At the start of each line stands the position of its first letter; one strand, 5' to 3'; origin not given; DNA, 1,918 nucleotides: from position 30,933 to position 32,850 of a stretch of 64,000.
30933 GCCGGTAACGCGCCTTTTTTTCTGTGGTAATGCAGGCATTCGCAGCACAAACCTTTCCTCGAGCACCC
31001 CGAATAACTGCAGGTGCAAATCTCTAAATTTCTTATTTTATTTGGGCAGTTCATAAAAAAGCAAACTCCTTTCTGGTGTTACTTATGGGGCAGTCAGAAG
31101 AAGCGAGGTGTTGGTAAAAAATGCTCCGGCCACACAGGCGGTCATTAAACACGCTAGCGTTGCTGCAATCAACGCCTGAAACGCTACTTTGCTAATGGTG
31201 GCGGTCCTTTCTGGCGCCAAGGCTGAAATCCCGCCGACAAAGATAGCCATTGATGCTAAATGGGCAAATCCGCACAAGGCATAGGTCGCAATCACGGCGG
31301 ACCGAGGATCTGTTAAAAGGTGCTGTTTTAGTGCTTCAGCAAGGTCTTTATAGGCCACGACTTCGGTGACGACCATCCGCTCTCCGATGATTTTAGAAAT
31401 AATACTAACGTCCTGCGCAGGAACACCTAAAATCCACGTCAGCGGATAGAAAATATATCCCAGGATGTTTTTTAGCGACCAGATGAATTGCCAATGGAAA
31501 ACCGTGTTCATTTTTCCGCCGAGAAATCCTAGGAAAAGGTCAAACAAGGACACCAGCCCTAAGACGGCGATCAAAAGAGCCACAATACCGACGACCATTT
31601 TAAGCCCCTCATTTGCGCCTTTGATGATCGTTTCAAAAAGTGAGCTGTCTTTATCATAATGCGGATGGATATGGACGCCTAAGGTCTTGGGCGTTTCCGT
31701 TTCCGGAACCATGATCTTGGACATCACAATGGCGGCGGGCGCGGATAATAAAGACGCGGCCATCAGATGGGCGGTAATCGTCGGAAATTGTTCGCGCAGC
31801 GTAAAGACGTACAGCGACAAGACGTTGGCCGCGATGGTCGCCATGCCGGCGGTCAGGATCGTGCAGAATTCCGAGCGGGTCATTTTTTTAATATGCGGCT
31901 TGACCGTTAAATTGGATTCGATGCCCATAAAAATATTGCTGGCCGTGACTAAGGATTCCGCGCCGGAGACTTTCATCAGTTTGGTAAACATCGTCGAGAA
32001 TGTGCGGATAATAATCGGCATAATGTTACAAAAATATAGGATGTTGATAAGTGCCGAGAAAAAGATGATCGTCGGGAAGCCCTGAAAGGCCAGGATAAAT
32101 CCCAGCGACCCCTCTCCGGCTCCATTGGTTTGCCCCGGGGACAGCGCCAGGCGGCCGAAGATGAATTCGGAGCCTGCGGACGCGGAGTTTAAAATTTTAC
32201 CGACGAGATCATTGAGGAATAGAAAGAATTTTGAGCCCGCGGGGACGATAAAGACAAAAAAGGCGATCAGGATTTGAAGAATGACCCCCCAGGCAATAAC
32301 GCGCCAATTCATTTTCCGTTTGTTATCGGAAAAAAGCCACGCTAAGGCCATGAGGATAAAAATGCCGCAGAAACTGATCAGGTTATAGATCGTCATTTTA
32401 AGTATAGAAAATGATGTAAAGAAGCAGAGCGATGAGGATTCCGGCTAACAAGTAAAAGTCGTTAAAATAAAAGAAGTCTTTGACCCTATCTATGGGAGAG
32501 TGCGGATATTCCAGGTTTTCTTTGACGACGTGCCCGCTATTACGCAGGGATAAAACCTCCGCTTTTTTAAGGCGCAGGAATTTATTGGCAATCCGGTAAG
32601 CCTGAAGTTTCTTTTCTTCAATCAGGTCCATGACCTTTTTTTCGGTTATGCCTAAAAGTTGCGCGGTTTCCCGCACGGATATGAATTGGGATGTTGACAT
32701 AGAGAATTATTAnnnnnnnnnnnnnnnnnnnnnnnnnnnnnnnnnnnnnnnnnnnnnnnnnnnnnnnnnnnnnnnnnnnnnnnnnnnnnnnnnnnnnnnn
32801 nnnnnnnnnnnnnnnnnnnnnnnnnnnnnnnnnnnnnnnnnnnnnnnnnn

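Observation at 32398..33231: Bactofilin fused to a DNA-binding HTH, paired with an HTH protein carrying a membrane anchor: a candidate DNA-tethering module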

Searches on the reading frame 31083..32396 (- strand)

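Call 3: search_protein_families(library=pfam, proteins=[window:31083-32396:-], max_evalue=1)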
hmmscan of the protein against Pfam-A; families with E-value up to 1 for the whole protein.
window:31083-32396:- (437 aa): 4 families
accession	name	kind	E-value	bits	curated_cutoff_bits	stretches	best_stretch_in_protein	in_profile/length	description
PF07662.18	Nucleos_tra2_C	-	1.6e-66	224.5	32.3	1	210-424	1-213/213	Na+ dependent nucleoside transporter C-terminus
PF01773.25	Nucleos_tra2_N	-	1.4e-23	83.6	27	1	10-83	1-74/74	Na+ dependent nucleoside transporter N-terminus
PF07670.19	Gate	-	6.2e-09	36.7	29.6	1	107-199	5-100/104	Nucleoside recognition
PF23489.1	V-ATPase_su_f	-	0.027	15.1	27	1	4-29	13-38/78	V-type proton ATPase subunit f-like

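Call 4: search_protein_families(library=ncbifam, proteins=[window:31083-32396:-], max_evalue=1)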
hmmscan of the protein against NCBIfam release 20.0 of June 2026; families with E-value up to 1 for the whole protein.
window:31083-32396:- (437 aa): 1 family
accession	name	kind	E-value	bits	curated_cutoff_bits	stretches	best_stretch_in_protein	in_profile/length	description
TIGR00804.1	nupC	subfamily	2e-100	336.7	442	1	6-426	1-400/401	NupC/NupG family nucleoside CNT transporter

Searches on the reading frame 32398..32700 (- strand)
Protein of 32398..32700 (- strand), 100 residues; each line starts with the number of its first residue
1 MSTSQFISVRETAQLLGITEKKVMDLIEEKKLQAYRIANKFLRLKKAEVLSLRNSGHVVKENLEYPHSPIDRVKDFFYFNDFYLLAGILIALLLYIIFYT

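Call 3: search_protein_families(library=pfam, proteins=[window:32398-32700:-], max_evalue=1)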
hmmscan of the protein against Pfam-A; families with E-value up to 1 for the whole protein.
window:32398-32700:- (100 aa): 8 families
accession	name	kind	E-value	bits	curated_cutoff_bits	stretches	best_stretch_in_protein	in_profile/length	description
PF12728.13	HTH_17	-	1.8e-07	31.8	27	1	7-52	2-46/51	Helix-turn-helix domain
PF21531.3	Rv2175c_wHTH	-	0.0011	19.3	27.1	1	6-36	15-45/57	DNA-binding protein Rv2175c, wHTH domain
PF03374.19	ANT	-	0.0094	16.7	25.3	1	4-37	21-54/108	Phage antirepressor protein KilAC domain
PF08439.15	Peptidase_M3_N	-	0.05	14.3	25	1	15-52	2-40/70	Oligopeptidase F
PF22451.2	NirdL-like_HTH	-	0.081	13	27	1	11-29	21-39/47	Siroheme decarboxylase NirDL-like HTH domain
PF22233.2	PhyR_sigma-like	-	0.14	12.4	27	1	8-29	21-42/50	Response regulator PhyR, sigma-like domain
PF22083.2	I-HmuI_NUMOD-like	-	0.14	12.2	27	1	4-27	10-33/46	DNA endonuclease I-HmuI-like, NUMOD-like domain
PF21476.4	PF0610-like_N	-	0.15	12.7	33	0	7-27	15-35/50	PF0610-like, N-terminal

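Call 4: search_protein_families(library=ncbifam, proteins=[window:32398-32700:-], max_evalue=1)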
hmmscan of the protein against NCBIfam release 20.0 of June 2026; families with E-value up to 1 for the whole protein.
window:32398-32700:- (100 aa): 4 families
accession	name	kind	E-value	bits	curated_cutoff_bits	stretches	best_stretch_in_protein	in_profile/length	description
TIGR01764.1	excise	domain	9.6e-08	32.3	28.8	1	6-49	1-43/49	excisionase family DNA-binding protein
NF040990.2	MamR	equivalog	9.7e-05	22.6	100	1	3-41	40-78/91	magnetosome protein MamR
NF047737.1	antiphage_MADS1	equivalog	0.00062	20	80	1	5-49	2-45/49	methylation-associated defense system helix-turn-helix domain-containing protein MAD1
TIGR01399.1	hrcV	equivalog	0.0021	16.6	692.25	1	3-59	484-541/677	type III secretion system export apparatus subunit SctV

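Call 15: find_homologous_proteins(query=window:32398-32700:-)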
Query window:32398-32700:- (100 aa): 769 proteins with E <= 0.001 among 772 candidates; the best 120 are listed.
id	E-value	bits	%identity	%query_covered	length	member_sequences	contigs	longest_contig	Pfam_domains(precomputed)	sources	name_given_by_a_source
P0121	8.1e-57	207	100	100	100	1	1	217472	PF12728.14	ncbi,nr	ncbi:MAG: helix-turn-helix domain-containing protein [Candidatus Omnitrophica bacterium]|nr:helix-tu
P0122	5.8e-49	182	83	100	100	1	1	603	PF12728.14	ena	-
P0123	2.6e-46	173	81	83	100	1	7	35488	PF12728.14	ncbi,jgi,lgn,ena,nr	ncbi:MAG TPA: helix-turn-helix domain-containing protein [Candidatus Omnitrophota bacterium]|nr:heli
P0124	1.7e-40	155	73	100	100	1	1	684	-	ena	-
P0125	3.0e-40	154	72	99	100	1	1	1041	PF12728.14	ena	-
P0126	4.2e-40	154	72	100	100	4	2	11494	PF12728.14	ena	-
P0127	2.1e-39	151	69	99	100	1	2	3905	PF12728.14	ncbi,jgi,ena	-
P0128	2.1e-39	151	70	100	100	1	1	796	-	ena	-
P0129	2.2e-39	151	70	87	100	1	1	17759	PF12728.14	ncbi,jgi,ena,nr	ncbi:MAG: helix-turn-helix domain-containing protein [Candidatus Zapsychrus exili]|nr:helix-turn-hel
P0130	2.2e-39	151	71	100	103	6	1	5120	PF12728.14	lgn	-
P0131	3.0e-39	151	69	100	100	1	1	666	PF12728.14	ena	-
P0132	3.4e-39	151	75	100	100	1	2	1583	PF12728.14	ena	-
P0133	5.5e-39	150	69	100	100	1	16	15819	PF12728.14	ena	-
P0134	6.2e-39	150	70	100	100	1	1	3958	PF12728.14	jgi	jgi:excisionase family DNA binding protein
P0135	8.4e-39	149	72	99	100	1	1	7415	PF12728.14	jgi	-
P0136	8.5e-39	149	72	99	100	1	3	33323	PF12728.14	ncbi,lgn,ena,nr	ncbi:MAG: helix-turn-helix domain-containing protein [Candidatus Omnitrophica bacterium]|nr:helix-tu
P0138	1.4e-38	149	71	100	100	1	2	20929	PF12728.14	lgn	-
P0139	1.6e-38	148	74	99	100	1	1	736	PF12728.14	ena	-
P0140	1.9e-38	148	71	99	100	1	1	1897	PF12728.14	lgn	-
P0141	2.2e-38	148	72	100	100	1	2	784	PF12728.14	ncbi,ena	-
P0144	2.5e-38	148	69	100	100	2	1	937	PF12728.14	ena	-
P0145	2.6e-38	148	72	99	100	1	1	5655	PF12728.14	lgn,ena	-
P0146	2.8e-38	148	69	100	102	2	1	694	PF12728.14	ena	-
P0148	3.1e-38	148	71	100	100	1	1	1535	PF12728.14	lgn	-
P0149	3.3e-38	147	70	100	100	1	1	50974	PF12728.14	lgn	-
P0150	3.8e-38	147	69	100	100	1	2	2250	PF12728.14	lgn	-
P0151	3.9e-38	147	69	100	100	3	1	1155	PF12728.14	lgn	-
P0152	4.4e-38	147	68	100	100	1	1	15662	PF12728.14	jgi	-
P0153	4.7e-38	147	69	100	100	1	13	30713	PF12728.14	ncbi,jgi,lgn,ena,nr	ncbi:MAG: hypothetical protein A3G91_00955 [Omnitrophica WOR_2 bacterium RIFCSPLOWO2_12_FULL_50_9]|n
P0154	6.1e-38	147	72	98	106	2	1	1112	PF12728.14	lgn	-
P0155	6.2e-38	147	68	100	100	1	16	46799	PF12728.14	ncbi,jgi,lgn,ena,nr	ncbi:MAG: hypothetical protein A2705_02190 [Omnitrophica WOR_2 bacterium RIFCSPHIGHO2_01_FULL_52_10]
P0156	7.6e-38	146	68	99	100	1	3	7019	PF12728.14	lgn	-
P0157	8.0e-38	146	71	100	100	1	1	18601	PF12728.14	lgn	-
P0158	9.2e-38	146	69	100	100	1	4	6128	PF12728.14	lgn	-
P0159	9.5e-38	146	70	100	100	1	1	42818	PF12728.14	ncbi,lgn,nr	ncbi:MAG: helix-turn-helix domain-containing protein [Candidatus Omnitrophica bacterium]|nr:helix-tu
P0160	1.0e-37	146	70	98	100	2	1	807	PF12728.14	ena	-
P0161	1.3e-37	146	71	100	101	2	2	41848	PF12728.14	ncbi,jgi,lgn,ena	-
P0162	1.3e-37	146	69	99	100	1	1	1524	PF12728.14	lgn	-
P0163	1.3e-37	146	70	99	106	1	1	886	PF12728.14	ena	-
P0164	1.4e-37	145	70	100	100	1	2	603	PF12728.14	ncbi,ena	-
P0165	1.4e-37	145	70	87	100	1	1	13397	PF12728.14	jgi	jgi:excisionase family DNA binding protein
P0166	1.7e-37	145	68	100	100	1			PF12728.14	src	-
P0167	1.7e-37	145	69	100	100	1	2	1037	PF12728.14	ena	-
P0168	1.9e-37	145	73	84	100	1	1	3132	PF12728.14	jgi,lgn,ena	-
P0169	2.0e-37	145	70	99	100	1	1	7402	PF12728.14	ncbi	-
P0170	2.1e-37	145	68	99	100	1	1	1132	PF12728.14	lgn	-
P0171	2.5e-37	145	72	99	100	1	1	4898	PF12728.14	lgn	-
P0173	2.6e-37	145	68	99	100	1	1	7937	PF12728.14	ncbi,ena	-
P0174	2.6e-37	145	68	100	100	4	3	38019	PF12728.14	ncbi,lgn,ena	-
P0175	2.7e-37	145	71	84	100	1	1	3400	PF12728.14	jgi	jgi:excisionase family DNA binding protein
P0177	2.8e-37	144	69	99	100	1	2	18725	PF12728.14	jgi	jgi:excisionase family DNA binding protein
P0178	3.1e-37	144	70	83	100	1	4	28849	PF12728.14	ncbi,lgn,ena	-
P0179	3.2e-37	144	69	100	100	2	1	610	PF12728.14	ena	-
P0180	3.4e-37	144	70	99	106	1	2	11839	PF12728.14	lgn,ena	-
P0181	3.7e-37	144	67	100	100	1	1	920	PF12728.14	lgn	-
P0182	4.2e-37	144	69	99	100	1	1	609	PF12728.14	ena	-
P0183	4.2e-37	144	70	83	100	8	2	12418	PF12728.14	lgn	-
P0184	4.3e-37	144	69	100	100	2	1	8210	PF12728.14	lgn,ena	-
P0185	4.6e-37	144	70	100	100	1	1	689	PF12728.14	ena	-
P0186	4.9e-37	144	70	99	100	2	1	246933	PF12728.14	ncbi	-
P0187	5.0e-37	144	72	99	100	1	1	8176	PF12728.14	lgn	-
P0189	5.2e-37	144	69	99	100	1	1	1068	PF12728.14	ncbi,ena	-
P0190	5.4e-37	144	71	100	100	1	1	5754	PF12728.14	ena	-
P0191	5.6e-37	144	69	99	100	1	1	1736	PF12728.14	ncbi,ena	-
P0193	5.8e-37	143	70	99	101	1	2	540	PF12728.14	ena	-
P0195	6.9e-37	143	66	98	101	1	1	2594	PF12728.14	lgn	-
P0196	7.2e-37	143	70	100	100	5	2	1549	PF12728.14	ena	-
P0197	7.4e-37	143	65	100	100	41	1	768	PF12728.14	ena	-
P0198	7.5e-37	143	67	100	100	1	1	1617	PF12728.14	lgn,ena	-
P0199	7.7e-37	143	68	100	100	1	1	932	PF12728.14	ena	-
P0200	7.8e-37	143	68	98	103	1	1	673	PF12728.14,PF21531.4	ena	-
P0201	7.9e-37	143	64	98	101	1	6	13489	PF12728.14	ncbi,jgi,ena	-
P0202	8.1e-37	143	72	86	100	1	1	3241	PF12728.14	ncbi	-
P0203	8.6e-37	143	68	100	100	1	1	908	PF12728.14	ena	-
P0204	8.8e-37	143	70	81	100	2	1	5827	PF12728.14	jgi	-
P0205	1.1e-36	143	68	100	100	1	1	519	PF12728.14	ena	-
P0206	1.1e-36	143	69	100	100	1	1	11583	PF12728.14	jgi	jgi:excisionase family DNA binding protein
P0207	1.2e-36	142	69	100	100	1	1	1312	PF12728.14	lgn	-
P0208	1.2e-36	142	70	99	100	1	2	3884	PF12728.14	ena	-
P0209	1.3e-36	142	70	98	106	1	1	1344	PF12728.14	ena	-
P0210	1.3e-36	142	65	100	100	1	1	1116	PF12728.14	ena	-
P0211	1.4e-36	142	69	100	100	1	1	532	PF12728.14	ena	-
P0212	1.5e-36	142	71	99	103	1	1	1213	PF12728.14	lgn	-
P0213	1.6e-36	142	67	100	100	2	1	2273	PF12728.14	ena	-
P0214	1.7e-36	142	70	86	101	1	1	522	PF12728.14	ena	-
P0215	1.8e-36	142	70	83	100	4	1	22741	PF12728.14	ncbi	-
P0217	1.9e-36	142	71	83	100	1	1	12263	PF12728.14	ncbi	-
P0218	2.0e-36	142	68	98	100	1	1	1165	PF12728.14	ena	-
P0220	2.2e-36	142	71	86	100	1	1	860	PF12728.14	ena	-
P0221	2.2e-36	142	69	98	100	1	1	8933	PF12728.14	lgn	-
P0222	2.3e-36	142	66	100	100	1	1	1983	PF12728.14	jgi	-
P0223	2.3e-36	142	69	99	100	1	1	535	PF12728.14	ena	-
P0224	2.3e-36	142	66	99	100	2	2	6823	PF12728.14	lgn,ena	-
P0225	2.6e-36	141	67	100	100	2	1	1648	PF12728.14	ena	-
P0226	2.6e-36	141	69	100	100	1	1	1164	PF12728.14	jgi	-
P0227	2.8e-36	141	68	100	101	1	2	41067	PF12728.14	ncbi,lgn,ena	-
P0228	2.8e-36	141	67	99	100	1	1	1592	PF12728.14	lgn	-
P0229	2.8e-36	141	68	99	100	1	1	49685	PF12728.14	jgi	jgi:excisionase family DNA binding protein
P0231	2.9e-36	141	64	99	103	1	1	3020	PF12728.14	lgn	-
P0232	2.9e-36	141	66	100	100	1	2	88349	PF12728.14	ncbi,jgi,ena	-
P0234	3.8e-36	141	71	100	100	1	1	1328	PF12728.14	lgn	-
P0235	3.8e-36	141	69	99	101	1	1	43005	PF12728.14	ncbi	ncbi:helix-turn-helix domain-containing protein [Candidatus Omnitrophota bacterium]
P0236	3.9e-36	141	64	100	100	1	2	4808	PF12728.14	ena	-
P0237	3.9e-36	141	70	98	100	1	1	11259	PF12728.14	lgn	-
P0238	4.0e-36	141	67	99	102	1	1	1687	PF12728.14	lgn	-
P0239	4.2e-36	141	66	99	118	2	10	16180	PF12728.14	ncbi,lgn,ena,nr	ncbi:MAG TPA: hypothetical protein DE315_00240 [Candidatus Omnitrophica bacterium]|nr:hypothetical p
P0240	4.4e-36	141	67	99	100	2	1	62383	PF12728.14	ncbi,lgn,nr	ncbi:MAG: helix-turn-helix domain-containing protein [Candidatus Omnitrophica bacterium]|nr:helix-tu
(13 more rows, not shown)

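Call 57: predict_structure(alignment_id=A5)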
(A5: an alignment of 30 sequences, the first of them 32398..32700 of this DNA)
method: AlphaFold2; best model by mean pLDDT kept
length: 100 residues; sequences in the alignment: 30
mean_pLDDT: 69.0   pTM: 0.39
mean pLDDT of the five models: 69.0, 67.5, 66.5, 65.4, 61.9
residues with pLDDT >= 90: 17; 70-90: 17; 50-70: 58; < 50: 8
segments of 3 or more residues with pLDDT < 50: 1-3, 38-40
pLDDT, mean of each block of 10 residues (from residue 1): 57 68 68 56 63 61 56 78 93 91
secondary structure, 60 per line:
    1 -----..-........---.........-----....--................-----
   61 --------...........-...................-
elements in order: H9-16 H20-28 E34-37 E40-45 H46-55 H69-79 H81-99

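Call 74: fold_search(model_id=the predicted structure, library=pdb)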
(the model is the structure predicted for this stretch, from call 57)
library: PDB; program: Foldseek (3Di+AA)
matches with E <= 10: 764; with E <= 0.001: 0
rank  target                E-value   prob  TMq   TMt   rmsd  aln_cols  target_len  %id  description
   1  4j2n_A                2.3e-03  1.00  0.45  0.80   1.1        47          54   32  Crystal Structure of mycobacteriophage Pukovnik Xis (released 2013-10-23)
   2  4j2n_C                5.1e-03  1.00  0.46  0.79   3.4        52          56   29  Crystal Structure of mycobacteriophage Pukovnik Xis (released 2013-10-23)
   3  6ama_Y                8.7e-03  1.00  0.48  0.80   1.6        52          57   23  Structure of S. coelicolor/S. venezuelae BldC-smeA-ssfA complex to 3.09 Angstrom (released 2018-03-28)
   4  6ama_B                1.2e-02  1.00  0.47  0.82   1.3        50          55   24  Structure of S. coelicolor/S. venezuelae BldC-smeA-ssfA complex to 3.09 Angstrom (released 2018-03-28)
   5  6ama_P                1.2e-02  1.00  0.47  0.81   1.5        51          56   24  Structure of S. coelicolor/S. venezuelae BldC-smeA-ssfA complex to 3.09 Angstrom (released 2018-03-28)
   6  5i44_B                1.6e-02  1.00  0.44  0.62   2.0        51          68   20  Structure of RacA-DNA complex; P21 form (released 2016-05-04)
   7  6amk_B                1.7e-02  1.00  0.47  0.88   1.1        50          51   24  Structure of Streptomyces venezuelae BldC-whiI opt complex (released 2018-03-28)
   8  6amk_A                2.0e-02  1.00  0.47  0.86   1.2        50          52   24  Structure of Streptomyces venezuelae BldC-whiI opt complex (released 2018-03-28)
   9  6ama_H                2.2e-02  1.00  0.48  0.83   3.1        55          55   24  Structure of S. coelicolor/S. venezuelae BldC-smeA-ssfA complex to 3.09 Angstrom (released 2018-03-28)
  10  5i44_I                2.7e-02  1.00  0.43  0.64   2.0        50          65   20  Structure of RacA-DNA complex; P21 form (released 2016-05-04)
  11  5i44_A                2.8e-02  1.00  0.44  0.62   2.0        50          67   20  Structure of RacA-DNA complex; P21 form (released 2016-05-04)
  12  5i44_K                4.0e-02  1.00  0.44  0.64   2.0        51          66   20  Structure of RacA-DNA complex; P21 form (released 2016-05-04)
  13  6ama_A                4.5e-02  1.00  0.46  0.82   1.0        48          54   25  Structure of S. coelicolor/S. venezuelae BldC-smeA-ssfA complex to 3.09 Angstrom (released 2018-03-28)
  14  9gs9_I                5.9e-02  0.96  0.39  0.11   6.6        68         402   20  Tn7016 PseCAST QCascade (released 2024-10-16)
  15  6pig_I                6.7e-02  1.00  0.40  0.12   2.3        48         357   12  V. cholerae TniQ-Cascade complex, closed conformation (released 2019-10-02)
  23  5i44_G                1.8e-01  0.94  0.44  0.62   8.0        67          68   18  Structure of RacA-DNA complex; P21 form (released 2016-05-04)
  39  5i44_H                2.9e-01  0.87  0.42  0.61   5.8        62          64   18  Structure of RacA-DNA complex; P21 form (released 2016-05-04)
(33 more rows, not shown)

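Call 77: search_protein_families(library=padloc, proteins=[window:32398-32700:-], max_evalue=0.01)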
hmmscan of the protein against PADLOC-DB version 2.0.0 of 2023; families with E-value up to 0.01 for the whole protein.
window:32398-32700:- (100 aa): 1 family
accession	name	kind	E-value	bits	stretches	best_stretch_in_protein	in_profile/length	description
PDLC04133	mad1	-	0.00022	19.5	1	4-50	3-48/60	mads_1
